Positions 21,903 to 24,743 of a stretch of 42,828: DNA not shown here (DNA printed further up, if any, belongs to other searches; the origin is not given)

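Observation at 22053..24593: In-frame fusion of a complete sugar-importer ABC ATPase to the catabolic dehydrogenase UxaB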

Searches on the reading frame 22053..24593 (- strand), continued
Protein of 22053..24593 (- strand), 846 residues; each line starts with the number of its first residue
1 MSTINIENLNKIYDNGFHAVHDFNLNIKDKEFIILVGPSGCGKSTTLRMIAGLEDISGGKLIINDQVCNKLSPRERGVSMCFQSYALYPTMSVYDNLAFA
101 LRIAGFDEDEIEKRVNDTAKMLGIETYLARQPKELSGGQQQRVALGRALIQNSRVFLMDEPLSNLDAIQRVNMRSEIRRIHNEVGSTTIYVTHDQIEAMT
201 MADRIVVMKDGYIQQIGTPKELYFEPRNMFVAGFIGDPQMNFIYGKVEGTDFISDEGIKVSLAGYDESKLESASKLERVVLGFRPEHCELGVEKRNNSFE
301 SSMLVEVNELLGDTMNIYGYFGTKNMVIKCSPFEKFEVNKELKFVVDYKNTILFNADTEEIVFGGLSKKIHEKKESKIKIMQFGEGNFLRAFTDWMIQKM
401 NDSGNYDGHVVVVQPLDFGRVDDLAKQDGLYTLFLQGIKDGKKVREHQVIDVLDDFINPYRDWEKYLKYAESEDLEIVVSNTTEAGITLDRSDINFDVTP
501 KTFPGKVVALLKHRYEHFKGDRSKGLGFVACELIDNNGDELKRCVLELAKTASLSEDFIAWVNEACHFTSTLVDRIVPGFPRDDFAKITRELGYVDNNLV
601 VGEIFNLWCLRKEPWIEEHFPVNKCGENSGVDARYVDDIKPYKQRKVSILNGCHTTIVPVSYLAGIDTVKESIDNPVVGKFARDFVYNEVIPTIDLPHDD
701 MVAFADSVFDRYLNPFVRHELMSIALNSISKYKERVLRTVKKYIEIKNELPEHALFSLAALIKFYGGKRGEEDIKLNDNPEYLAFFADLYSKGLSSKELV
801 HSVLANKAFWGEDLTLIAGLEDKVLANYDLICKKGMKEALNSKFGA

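Call 16: find_encoding_contigs(protein=P0012, flank=8000, max_places=4)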
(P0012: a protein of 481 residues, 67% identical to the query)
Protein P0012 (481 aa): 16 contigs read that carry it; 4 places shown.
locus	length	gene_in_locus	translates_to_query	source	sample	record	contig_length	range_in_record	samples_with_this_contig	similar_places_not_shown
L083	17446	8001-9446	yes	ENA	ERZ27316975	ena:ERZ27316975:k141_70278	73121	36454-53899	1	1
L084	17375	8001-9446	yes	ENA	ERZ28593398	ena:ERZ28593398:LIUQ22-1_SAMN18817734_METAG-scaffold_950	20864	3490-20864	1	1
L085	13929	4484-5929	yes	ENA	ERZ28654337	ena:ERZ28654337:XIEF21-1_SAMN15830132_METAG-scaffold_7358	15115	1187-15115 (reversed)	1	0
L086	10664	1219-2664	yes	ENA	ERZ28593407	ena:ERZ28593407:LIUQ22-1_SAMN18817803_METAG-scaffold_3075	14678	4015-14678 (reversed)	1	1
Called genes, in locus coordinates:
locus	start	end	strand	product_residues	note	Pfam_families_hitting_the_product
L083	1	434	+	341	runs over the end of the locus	PF00561:Abhydrolase_1 (faint), PF12146:Hydrolase_4, PF20434:BD-FAE (faint)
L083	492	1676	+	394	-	-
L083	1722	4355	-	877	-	PF01326:PPDK_N, PF00391:PEP-utilizers, PF02896:PEP-utilizers_C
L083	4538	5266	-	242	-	PF01738:DLH, PF20434:BD-FAE, PF07859:Abhydrolase_3 (weak), PF00326:Peptidase_S9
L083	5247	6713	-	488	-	PF01554:MatE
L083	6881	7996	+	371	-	PF00005:ABC_tran, PF17912:OB_MalK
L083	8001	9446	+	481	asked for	PF01232:Mannitol_dh, PF08125:Mannitol_dh_C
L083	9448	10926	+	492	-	PF08666:SAF (faint), PF04295:GD_AH_second, PF20629:GD_AH_C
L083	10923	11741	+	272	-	PF01261:AP_endonuc_2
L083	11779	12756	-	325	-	PF01073:3Beta_HSD, PF01370:Epimerase, PF02719:Polysacc_synt_2, PF04321:RmlD_sub_bind, PF05368:NmrA (weak), PF07993:NAD_binding_4 (faint), PF13460:NAD_binding_10, PF16363:GDP_Man_Dehyd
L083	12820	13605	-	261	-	PF00106:adh_short, PF08659:KR, PF23441:SDR, PF13561:adh_short_C2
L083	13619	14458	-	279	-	PF04962:KduI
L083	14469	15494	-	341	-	PF00294:PfkB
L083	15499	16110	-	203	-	PF01081:Aldolase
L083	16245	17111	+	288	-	PF01095:Pectinesterase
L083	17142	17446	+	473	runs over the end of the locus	PF02493:MORN (weak)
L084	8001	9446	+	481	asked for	PF01232:Mannitol_dh, PF08125:Mannitol_dh_C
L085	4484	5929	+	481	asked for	PF01232:Mannitol_dh, PF08125:Mannitol_dh_C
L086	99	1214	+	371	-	PF00005:ABC_tran, PF17912:OB_MalK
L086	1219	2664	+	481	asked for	PF01232:Mannitol_dh, PF08125:Mannitol_dh_C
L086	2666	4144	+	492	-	PF08666:SAF (weak), PF04295:GD_AH_second, PF20629:GD_AH_C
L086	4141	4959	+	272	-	PF01261:AP_endonuc_2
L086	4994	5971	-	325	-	PF01073:3Beta_HSD, PF01370:Epimerase, PF02719:Polysacc_synt_2, PF04321:RmlD_sub_bind, PF05368:NmrA (weak), PF07993:NAD_binding_4 (faint), PF13460:NAD_binding_10, PF16363:GDP_Man_Dehyd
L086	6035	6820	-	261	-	PF00106:adh_short, PF08659:KR, PF23441:SDR, PF13561:adh_short_C2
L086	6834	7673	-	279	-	PF04962:KduI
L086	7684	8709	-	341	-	PF00294:PfkB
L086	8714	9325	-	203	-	PF01081:Aldolase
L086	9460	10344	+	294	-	PF01095:Pectinesterase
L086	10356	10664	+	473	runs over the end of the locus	PF02493:MORN (weak)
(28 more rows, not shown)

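Call 26: search_protein_families(library=ncbifam, proteins=[window:22053-24593:-], max_evalue=0.00001)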
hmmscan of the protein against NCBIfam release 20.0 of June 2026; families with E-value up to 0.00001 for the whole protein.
window:22053-24593:- (846 aa): 190 families (the best 25 are shown)
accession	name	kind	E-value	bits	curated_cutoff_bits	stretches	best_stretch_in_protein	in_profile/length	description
NF002969.0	PRK03643.1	subfamily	5e-176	586.1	359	1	366-842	4-480/482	tagaturonate reductase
NF008653.0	PRK11650.1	subfamily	1.2e-128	429.2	432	1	1-361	1-354/357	sn-glycerol-3-phosphate ABC transporter ATP-binding protein UgpC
NF008233.0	PRK11000.1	equivalog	6.4e-110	367.4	568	1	1-357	1-356/369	maltose/maltodextrin ABC transporter ATP-binding protein MalK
NF006987.0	PRK09452.1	equivalog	5.3e-92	308.4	482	1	3-328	17-340/378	spermidine/putrescine ABC transporter ATP-binding protein PotA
TIGR03265.1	PhnT2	equivalog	1.3e-90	304.2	457.7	1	3-316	4-307/353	putative 2-aminoethylphosphonate ABC transporter ATP-binding protein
NF040933.2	ABC_arch_GlcV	equivalog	1.6e-89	300.3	450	1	3-348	2-351/357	glucose ABC transporter ATP-binding protein GlcV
NF043075.1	MMSYN1_0197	equivalog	3.4e-86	289.3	550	1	4-290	3-280/341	spermidine/putrescine ABC transporter ATP-binding protein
TIGR01187.1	potA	subfamily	1.8e-84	283.6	355.6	1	35-317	1-282/325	polyamine ABC transporter ATP-binding protein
NF008513.0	PRK11432.1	equivalog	5.9e-76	255.6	496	1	6-354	9-345/351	ferric ABC transporter ATP-binding protein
NF040840.2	tungstate_WtpC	equivalog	4.6e-75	253.1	440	1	4-310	2-298/347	tungstate ABC transporter ATP-binding protein WtpC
TIGR00968.1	3a0106s01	subfamily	2.5e-71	239.9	342.75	1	4-237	1-233/237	sulfate ABC transporter ATP-binding protein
TIGR03258.1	PhnT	equivalog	1e-70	238.6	499.15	1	2-240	7-245/359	2-aminoethylphosphonate ABC transport system ATP-binding subunit PhnT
NF008621.0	PRK11607.1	equivalog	9e-68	228.8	613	1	4-297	20-311/377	putrescine ABC transporter ATP-binding subunit PotG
NF008105.0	PRK10851.1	equivalog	7.3e-67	225.6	502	1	3-253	2-253/362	sulfate/thiosulfate ABC transporter ATP-binding protein CysA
TIGR01186.1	proV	subfamily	4.2e-64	216.9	326.6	1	18-240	7-235/363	betaine/proline/choline family ABC transporter ATP-binding protein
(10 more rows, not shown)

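Call 27: search_solved_structures(query=window:22053-24593:-, max_evalue=1e-20)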
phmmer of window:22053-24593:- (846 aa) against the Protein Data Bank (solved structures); distinct sequences matched with E-value up to 1e-20: 204 (the best 60 are shown).
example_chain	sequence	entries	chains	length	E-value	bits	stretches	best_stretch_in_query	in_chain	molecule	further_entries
7x0q_A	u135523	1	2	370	2.9e-104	353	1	1-362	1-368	ABC transporter related protein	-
6yir_A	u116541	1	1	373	3.9e-102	345.9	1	2-359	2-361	Oligosaccharides import ATP-binding protein MsmX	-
8ja7_C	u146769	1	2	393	4.2e-92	312.8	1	2-328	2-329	Trehalose import ATP-binding protein SugC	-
2d62_A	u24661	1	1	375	4.5e-92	312.7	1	17-363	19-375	multiple sugar-binding transport ATP-binding protein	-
4tqu_S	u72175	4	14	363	3.3e-91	309.8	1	2-360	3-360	AlgS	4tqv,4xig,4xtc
1v43_A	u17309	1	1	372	4.3e-89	302.8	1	3-362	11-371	sugar-binding transport ATP-binding protein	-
1vci_A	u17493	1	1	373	4.4e-89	302.8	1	3-362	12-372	sugar-binding transport ATP-binding protein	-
7cad_C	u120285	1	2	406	3.1e-87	296.7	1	4-290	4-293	ABC transporter, ATP-binding protein SugC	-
7cae_C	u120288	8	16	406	8e-87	295.3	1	4-290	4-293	ABC transporter, ATP-binding protein SugC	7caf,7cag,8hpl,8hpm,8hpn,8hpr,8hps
1g29_1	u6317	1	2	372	7.2e-85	288.8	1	17-288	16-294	MALTOSE TRANSPORT PROTEIN MALK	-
1q1b_A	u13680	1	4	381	4.8e-83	282.8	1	1-288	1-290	Maltose/maltodextrin transport ATP-binding protein malK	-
1q12_A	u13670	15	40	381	4.8e-83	282.8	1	1-288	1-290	Maltose/maltodextrin transport ATP-binding protein malK | Maltose/maltodextrin import ATP-binding protein malK | Fused maltose transport subunit, ATP-binding co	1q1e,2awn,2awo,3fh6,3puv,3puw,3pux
9bcr_C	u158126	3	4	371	9.7e-83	281.8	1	4-288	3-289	Maltose/maltodextrin import ATP-binding protein MalK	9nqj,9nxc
9bcr_D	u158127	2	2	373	9.9e-83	281.8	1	4-288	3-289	Maltose/maltodextrin import ATP-binding protein MalK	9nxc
2yyz_A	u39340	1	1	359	1.2e-82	281.5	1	2-362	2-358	Sugar ABC transporter, ATP-binding protein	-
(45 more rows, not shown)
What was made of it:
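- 23889..24593 (-): ABC nucleotide-binding domain, aa 1-235. Walker A at 37, Q-loop at 82, LSGGQ at 135, Walker B at 156, D-loop at 163, H-loop at 191. Best PDB matches are 7x0q_A and B. subtilis MsmX 6yir_A (call 27).
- On MalK/MsmX/UgpC-type (CUT1) ABC importer ATPase: Residues 1-361 align to positions 1-354 of the 357-position NF008653 profile (call 26), and to 6yir_A residues 2-361 of 373 (call 27).
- Closest known: Bacillus subtilis MsmX. Same: A strong sequence match (346 bits over residues 2-359, call 27).
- The PDB holds CmpC, an ABC ATPase with an extra C-terminal domain (9u9z_C, 665 aa; call 27).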

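Call 31: find_encoding_contigs(protein=P0097, flank=6000, max_places=3)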
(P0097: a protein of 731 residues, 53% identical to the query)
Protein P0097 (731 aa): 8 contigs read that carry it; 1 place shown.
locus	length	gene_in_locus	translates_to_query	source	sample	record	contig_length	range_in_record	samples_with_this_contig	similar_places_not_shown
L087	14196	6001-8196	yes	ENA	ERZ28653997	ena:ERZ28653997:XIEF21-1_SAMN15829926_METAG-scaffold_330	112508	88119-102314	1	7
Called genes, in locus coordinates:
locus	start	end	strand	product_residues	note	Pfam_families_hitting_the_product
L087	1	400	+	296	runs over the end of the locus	PF00528:BPD_transp_1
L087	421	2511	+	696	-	-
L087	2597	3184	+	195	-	-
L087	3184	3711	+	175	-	-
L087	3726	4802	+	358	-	PF00005:ABC_tran, PF17912:OB_MalK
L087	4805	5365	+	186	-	-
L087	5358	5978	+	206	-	-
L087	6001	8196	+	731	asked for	PF07470:Glyco_hydro_88, PF00005:ABC_tran, PF17912:OB_MalK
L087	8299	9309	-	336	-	PF01073:3Beta_HSD, PF01370:Epimerase, PF02719:Polysacc_synt_2, PF04321:RmlD_sub_bind, PF07993:NAD_binding_4 (weak), PF13460:NAD_binding_10 (weak), PF16363:GDP_Man_Dehyd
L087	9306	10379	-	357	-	PF01636:APH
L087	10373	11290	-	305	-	PF00483:NTP_transferase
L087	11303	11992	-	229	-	PF00583:Acetyltransf_1, PF13673:Acetyltransf_10 (weak), PF08445:FR47 (weak), PF12746:GNAT_acetyltran (weak)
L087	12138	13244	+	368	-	PF01208:URO-D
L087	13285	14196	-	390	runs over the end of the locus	PF00155:Aminotran_1_2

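Call 32: find_encoding_contigs(protein=P0005, flank=10000, max_places=3)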
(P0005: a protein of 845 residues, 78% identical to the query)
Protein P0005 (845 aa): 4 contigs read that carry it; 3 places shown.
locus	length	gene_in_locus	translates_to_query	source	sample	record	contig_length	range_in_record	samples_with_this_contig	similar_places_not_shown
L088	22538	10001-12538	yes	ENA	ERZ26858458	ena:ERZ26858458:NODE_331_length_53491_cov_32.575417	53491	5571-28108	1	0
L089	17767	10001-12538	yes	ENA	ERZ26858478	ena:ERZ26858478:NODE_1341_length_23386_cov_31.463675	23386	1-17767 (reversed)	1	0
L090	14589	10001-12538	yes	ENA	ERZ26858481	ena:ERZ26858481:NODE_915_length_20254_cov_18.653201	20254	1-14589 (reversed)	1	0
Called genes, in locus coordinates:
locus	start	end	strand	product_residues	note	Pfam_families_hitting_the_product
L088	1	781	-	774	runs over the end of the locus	PF02837:Glyco_hydro_2_N, PF22666:Glyco_hydro_2_N2 (weak), PF00703:Glyco_hydro_2, PF02836:Glyco_hydro_2_C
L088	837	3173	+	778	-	PF16875:Glyco_hydro_36N, PF02065:Melibiase, PF01055:Glyco_hydro_31_2nd (weak), PF16874:Glyco_hydro_36C (weak)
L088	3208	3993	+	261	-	PF01936:NYN, PF12872:OST-HTH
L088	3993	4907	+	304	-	-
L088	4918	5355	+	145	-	PF01613:Flavin_Reduct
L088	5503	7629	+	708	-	PF13191:AAA_16 (weak), PF23569:NBD_SMAX1 (weak), PF00004:AAA, PF17871:AAA_lid_9, PF00004:AAA, PF07724:AAA_2, PF07728:AAA_5, PF10431:ClpB_D2-small, +15 more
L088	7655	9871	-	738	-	PF01554:MatE, PF20434:BD-FAE, PF07859:Abhydrolase_3 (faint)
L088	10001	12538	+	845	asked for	PF00005:ABC_tran, PF17912:OB_MalK, PF01232:Mannitol_dh, PF08125:Mannitol_dh_C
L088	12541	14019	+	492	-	PF08666:SAF, PF04295:GD_AH_second, PF20629:GD_AH_C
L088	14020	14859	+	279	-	PF01261:AP_endonuc_2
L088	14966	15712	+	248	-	-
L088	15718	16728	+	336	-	PF00528:BPD_transp_1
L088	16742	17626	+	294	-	PF00528:BPD_transp_1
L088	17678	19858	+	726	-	-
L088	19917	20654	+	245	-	-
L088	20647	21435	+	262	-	-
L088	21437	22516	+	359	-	PF00005:ABC_tran, PF02463:SMC_N (weak), PF13304:AAA_21 (faint), PF17912:OB_MalK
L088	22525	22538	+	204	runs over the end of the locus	-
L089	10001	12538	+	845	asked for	PF00005:ABC_tran, PF17912:OB_MalK, PF01232:Mannitol_dh, PF08125:Mannitol_dh_C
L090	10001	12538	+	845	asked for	PF00005:ABC_tran, PF17912:OB_MalK, PF01232:Mannitol_dh, PF08125:Mannitol_dh_C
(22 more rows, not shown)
